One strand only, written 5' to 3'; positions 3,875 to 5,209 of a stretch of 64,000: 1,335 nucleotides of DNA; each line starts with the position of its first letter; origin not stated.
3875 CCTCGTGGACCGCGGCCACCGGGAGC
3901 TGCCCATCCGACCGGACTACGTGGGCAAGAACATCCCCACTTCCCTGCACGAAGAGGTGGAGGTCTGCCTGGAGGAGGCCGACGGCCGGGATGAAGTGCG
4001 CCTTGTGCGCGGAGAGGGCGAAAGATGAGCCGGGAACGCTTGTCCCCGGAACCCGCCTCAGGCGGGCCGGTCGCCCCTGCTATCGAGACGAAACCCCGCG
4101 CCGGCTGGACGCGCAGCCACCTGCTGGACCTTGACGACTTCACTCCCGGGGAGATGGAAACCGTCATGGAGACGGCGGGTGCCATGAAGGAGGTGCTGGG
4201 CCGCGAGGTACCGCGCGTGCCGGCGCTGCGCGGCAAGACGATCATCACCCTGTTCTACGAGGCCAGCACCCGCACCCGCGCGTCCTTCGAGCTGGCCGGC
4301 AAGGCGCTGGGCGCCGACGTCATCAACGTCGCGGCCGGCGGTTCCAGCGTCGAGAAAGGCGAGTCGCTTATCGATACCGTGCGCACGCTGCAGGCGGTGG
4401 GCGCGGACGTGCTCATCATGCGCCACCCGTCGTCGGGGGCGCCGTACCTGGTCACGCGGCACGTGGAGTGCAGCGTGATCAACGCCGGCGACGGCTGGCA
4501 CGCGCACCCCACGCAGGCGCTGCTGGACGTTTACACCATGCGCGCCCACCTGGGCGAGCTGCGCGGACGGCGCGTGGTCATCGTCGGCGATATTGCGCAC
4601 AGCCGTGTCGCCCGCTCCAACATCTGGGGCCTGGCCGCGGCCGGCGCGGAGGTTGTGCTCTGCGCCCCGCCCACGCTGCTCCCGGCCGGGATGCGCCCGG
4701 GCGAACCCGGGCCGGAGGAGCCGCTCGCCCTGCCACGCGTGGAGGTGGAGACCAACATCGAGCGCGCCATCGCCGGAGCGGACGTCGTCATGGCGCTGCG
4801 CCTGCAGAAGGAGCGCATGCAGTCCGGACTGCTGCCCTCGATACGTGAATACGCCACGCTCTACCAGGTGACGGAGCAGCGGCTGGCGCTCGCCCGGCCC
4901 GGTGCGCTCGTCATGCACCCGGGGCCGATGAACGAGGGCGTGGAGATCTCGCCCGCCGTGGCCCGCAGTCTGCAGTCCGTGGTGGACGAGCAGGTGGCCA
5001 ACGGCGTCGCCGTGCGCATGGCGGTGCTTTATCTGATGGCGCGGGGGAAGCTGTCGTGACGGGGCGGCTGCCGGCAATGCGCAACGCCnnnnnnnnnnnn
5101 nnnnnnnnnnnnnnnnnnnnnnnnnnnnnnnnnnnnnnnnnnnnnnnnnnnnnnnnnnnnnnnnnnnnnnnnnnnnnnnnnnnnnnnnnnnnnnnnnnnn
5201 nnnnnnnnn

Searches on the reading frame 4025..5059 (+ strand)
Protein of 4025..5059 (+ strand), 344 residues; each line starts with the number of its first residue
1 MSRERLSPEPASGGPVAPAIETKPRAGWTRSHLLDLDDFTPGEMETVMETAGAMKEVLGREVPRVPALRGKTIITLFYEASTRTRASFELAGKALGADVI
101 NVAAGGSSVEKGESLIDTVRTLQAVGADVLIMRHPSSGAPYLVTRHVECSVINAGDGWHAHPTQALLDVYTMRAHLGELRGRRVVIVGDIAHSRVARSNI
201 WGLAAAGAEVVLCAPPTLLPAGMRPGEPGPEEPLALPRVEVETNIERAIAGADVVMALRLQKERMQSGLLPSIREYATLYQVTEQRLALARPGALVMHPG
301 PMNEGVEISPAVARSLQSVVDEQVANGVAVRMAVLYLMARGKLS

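Call 47: search_protein_families(library=pfam, proteins=[window:4025-5059:+], max_evalue=0.00001)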
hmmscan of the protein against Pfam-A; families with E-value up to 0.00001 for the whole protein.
window:4025-5059:+ (344 aa): 2 families
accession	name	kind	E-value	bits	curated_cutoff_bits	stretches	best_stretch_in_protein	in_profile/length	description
PF02729.26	OTCace_N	-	4.2e-42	144.2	29.9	1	32-173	2-147/148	Aspartate/ornithine carbamoyltransferase, carbamoyl-P binding domain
PF00185.30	OTCace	-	2.5e-25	89.8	29.4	1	181-338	2-157/157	Aspartate/ornithine carbamoyltransferase, Asp/Orn binding domain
